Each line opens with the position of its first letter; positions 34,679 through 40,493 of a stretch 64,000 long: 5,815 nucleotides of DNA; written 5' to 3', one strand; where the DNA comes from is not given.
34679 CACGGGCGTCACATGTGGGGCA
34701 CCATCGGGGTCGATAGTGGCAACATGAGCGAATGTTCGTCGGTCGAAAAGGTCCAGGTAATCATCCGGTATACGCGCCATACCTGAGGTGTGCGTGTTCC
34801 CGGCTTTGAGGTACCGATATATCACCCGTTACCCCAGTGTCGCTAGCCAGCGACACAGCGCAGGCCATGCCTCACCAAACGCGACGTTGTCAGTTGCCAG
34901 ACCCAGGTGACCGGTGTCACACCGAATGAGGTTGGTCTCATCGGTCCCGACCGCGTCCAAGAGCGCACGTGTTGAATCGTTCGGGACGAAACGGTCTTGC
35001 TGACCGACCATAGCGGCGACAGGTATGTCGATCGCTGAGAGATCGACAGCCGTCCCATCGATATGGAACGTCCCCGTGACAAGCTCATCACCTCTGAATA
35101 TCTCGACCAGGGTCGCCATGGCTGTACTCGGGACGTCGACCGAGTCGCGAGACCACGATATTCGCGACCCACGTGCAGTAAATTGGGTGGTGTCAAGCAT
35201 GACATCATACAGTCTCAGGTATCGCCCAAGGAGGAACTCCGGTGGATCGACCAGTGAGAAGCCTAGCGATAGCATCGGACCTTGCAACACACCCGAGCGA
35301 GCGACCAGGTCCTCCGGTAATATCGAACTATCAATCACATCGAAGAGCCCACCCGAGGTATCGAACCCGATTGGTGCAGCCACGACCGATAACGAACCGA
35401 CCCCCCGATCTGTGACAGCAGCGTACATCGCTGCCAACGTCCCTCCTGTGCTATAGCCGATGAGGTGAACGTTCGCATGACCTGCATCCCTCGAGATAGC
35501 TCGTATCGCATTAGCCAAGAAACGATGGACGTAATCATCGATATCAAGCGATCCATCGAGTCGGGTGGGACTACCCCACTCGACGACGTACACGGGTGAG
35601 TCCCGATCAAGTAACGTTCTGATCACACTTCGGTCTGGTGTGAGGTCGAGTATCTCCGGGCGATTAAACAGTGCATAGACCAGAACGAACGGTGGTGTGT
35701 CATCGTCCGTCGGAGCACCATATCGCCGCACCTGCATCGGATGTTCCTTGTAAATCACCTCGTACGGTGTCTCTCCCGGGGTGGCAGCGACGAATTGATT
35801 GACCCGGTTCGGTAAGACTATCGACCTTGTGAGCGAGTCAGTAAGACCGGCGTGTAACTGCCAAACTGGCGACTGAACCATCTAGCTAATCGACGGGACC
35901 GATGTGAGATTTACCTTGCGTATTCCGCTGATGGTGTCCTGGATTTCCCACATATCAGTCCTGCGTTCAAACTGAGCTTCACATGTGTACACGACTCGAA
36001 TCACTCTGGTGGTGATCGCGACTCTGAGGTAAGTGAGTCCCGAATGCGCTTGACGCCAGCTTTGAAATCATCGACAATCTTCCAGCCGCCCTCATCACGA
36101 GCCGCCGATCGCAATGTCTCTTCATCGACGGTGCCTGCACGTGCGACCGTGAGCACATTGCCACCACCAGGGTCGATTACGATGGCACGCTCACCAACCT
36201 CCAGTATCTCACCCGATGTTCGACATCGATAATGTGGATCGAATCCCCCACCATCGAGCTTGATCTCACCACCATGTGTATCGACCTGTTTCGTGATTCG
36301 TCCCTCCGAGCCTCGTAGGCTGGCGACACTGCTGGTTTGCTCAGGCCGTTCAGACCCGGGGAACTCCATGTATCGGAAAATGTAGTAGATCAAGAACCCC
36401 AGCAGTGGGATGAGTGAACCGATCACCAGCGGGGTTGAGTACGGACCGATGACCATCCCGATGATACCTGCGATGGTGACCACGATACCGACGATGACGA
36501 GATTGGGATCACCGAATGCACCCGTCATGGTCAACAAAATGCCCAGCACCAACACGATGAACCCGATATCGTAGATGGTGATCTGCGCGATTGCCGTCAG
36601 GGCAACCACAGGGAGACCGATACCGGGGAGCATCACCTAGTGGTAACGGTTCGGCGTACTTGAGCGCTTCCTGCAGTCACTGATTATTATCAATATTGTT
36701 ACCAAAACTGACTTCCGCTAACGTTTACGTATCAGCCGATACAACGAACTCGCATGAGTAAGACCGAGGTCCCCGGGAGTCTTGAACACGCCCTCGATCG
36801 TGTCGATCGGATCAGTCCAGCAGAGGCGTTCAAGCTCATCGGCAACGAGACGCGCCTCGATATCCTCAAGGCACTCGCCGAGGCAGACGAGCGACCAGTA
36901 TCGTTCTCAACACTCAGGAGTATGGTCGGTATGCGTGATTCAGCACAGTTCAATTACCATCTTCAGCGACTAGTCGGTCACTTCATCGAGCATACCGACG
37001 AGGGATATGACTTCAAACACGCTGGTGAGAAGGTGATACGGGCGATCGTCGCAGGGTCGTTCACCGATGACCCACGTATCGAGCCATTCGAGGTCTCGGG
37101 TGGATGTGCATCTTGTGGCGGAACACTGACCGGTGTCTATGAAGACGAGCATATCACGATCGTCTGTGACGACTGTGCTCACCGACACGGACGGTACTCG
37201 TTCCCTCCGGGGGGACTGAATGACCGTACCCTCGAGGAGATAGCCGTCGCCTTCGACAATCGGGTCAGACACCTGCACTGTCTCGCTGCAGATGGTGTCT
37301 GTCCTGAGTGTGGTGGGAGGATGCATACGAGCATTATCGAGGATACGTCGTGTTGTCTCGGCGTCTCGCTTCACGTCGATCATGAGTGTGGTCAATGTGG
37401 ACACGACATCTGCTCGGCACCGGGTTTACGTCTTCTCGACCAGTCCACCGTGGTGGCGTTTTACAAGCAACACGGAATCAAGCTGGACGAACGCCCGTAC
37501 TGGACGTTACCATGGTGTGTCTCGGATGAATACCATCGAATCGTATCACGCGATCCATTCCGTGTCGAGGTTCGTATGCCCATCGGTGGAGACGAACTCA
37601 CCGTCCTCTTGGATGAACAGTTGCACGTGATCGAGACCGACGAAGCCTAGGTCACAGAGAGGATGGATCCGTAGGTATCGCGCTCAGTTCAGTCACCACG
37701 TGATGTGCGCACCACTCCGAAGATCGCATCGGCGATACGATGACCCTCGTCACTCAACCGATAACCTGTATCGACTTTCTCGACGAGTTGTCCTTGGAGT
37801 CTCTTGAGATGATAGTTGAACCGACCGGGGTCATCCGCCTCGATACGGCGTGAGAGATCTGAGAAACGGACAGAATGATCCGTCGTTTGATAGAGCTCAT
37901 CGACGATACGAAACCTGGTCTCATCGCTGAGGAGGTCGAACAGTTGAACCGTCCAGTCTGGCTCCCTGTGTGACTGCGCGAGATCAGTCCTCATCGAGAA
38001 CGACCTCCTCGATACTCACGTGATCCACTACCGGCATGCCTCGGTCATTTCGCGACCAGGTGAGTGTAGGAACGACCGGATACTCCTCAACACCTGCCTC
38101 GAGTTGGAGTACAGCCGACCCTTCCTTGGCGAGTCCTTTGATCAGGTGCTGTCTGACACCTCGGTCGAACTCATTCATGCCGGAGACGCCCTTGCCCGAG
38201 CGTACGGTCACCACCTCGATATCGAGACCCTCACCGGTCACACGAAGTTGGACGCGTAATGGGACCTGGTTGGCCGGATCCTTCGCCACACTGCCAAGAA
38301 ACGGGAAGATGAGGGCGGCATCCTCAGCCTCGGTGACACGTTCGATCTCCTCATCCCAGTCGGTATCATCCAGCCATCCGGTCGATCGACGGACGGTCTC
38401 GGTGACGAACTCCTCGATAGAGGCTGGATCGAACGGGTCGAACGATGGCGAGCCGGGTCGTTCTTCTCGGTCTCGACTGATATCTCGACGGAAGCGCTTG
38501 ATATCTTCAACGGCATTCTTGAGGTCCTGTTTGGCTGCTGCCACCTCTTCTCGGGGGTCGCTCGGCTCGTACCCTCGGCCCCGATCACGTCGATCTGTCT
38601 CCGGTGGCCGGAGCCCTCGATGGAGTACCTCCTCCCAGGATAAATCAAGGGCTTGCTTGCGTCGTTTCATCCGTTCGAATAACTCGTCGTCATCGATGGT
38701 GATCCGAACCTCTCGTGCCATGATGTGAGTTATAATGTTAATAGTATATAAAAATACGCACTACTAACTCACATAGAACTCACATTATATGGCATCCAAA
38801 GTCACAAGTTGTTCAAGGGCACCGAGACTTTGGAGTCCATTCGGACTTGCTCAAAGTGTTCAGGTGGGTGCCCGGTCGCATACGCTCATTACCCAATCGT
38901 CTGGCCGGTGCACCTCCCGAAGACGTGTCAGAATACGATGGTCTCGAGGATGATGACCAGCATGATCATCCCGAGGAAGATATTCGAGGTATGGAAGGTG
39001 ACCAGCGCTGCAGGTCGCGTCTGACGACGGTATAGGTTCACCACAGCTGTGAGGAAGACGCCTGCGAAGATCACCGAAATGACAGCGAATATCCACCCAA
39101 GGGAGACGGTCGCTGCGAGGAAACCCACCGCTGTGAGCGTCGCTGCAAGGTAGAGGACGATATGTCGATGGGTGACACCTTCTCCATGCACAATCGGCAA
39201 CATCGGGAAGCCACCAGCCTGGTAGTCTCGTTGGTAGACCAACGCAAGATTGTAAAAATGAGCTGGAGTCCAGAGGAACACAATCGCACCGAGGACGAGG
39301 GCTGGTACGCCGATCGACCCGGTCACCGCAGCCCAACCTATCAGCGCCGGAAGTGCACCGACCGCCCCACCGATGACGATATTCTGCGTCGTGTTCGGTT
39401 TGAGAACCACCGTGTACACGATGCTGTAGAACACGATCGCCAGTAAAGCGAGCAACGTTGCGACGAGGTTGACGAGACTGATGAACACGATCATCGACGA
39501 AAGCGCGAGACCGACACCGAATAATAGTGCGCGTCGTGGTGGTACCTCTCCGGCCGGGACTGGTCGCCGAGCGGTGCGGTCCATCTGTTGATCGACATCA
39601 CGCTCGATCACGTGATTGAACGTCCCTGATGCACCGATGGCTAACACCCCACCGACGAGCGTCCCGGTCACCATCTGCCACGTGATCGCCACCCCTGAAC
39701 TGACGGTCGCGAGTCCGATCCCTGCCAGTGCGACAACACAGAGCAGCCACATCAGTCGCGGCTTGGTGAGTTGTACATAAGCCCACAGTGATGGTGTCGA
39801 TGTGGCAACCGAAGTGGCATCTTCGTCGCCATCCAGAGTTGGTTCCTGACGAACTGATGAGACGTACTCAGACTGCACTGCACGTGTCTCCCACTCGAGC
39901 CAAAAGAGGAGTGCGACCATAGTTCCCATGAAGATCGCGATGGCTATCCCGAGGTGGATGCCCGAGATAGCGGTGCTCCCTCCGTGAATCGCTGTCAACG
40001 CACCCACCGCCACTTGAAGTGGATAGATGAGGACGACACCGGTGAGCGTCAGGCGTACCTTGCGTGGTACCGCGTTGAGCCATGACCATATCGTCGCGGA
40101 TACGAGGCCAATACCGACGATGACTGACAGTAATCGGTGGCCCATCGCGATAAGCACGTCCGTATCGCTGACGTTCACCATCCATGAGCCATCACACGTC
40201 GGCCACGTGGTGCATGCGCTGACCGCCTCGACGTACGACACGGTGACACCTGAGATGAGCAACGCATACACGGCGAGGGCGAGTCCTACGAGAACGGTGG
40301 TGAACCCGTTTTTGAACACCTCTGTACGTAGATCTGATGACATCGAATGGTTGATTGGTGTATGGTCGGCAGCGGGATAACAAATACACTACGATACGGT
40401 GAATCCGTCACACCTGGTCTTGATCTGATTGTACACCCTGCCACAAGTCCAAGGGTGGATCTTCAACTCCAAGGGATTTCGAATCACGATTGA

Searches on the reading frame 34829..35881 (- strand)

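Call 28: search_protein_families(library=pfam, proteins=[window:34829-35881:-], max_evalue=0.00001)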
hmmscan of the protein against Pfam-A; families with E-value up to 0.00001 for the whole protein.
window:34829-35881:- (350 aa): 2 families
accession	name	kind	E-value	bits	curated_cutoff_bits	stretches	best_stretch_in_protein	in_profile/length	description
PF00561.26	Abhydrolase_1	-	3.8e-08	33.7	25.8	1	63-307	1-221/245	alpha/beta hydrolase fold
PF12697.13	Abhydrolase_6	-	2.5e-07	32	26.3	1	89-329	22-208/217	Alpha/beta hydrolase family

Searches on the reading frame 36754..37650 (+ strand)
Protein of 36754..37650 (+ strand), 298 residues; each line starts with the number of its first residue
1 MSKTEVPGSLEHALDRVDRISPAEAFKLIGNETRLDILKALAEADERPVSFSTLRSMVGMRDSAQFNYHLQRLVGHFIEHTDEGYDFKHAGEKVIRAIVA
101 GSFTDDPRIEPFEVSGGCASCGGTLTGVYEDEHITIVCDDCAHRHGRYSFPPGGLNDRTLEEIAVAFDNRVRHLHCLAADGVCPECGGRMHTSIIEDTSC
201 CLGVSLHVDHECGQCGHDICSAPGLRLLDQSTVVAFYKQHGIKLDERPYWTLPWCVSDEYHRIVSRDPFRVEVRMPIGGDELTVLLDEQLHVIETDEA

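Call 28: search_protein_families(library=pfam, proteins=[window:36754-37650:+], max_evalue=0.00001)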
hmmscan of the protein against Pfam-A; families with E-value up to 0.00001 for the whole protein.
window:36754-37650:+ (298 aa): 2 families
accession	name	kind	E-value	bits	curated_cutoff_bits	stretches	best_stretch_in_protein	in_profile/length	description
PF24042.1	DUF7351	-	4.7e-64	215.8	31.2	1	116-292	2-177/177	Domain of unknown function (DUF7351)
PF24038.1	DUF7347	-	5.5e-34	116.7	27.6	1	22-98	1-77/77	Domain of unknown function (DUF7347)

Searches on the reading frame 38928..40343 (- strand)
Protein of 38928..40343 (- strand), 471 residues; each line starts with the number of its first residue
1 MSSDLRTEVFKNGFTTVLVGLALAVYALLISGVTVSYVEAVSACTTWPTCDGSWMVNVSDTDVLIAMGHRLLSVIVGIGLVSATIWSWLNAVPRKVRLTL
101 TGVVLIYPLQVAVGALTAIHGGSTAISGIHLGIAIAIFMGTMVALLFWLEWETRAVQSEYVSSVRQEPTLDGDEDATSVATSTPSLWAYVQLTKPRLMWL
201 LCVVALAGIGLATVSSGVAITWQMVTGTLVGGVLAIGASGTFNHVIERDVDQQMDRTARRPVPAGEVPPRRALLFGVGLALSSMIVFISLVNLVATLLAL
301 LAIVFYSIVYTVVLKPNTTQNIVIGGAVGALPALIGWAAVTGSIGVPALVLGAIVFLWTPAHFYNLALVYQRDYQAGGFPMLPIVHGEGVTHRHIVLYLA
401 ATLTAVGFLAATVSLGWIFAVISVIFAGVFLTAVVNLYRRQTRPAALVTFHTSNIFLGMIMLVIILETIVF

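Call 75: search_protein_families(library=pfam, proteins=[window:38928-40343:-], max_evalue=0.00001)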
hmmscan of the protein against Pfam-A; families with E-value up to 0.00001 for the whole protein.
window:38928-40343:- (471 aa): 2 families
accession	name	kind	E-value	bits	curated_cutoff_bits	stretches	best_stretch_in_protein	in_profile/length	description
PF01040.23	UbiA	-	3.2e-56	190.9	34.2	1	204-451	4-246/250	UbiA prenyltransferase family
PF02628.20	COX15-CtaA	-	4.5e-12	46.1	29.9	1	11-138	180-318/322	Cytochrome oxidase assembly protein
